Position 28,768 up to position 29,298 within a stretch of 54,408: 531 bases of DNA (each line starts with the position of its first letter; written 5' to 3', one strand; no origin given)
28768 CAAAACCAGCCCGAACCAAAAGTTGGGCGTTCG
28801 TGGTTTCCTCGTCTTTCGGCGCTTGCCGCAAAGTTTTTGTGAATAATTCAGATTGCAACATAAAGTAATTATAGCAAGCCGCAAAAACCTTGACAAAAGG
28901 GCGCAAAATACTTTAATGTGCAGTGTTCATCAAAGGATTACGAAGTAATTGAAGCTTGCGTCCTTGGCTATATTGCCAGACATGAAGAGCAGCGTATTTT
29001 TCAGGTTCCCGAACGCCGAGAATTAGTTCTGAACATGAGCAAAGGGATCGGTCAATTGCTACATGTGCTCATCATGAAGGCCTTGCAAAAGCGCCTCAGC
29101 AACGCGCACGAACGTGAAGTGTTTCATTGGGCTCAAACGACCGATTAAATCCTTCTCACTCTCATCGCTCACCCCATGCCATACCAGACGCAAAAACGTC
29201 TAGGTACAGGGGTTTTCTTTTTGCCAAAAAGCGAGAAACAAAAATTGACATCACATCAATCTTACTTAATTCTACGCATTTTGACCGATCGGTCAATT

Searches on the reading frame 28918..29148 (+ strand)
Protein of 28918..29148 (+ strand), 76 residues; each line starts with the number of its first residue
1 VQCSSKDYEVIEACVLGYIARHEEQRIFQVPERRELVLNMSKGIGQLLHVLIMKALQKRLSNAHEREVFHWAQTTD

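Call 26: search_protein_families(library=pfam, proteins=[window:28918-29148:+], max_evalue=0.1)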
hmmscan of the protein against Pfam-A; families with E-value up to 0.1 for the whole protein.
window:28918-29148:+ (76 aa): 0 families

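Call 27: search_protein_families(library=padloc, proteins=[window:28918-29148:+], max_evalue=0.1)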
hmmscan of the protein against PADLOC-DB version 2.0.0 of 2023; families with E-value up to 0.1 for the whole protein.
window:28918-29148:+ (76 aa): 0 families

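Call 67: find_homologous_proteins(query=window:28918-29145:+)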
Query window:28918-29145:+ (76 aa): 1 proteins with E <= 0.001 among 1 candidates.
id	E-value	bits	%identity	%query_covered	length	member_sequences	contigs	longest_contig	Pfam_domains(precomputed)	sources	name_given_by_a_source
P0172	2.3e-43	162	100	100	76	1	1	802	-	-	-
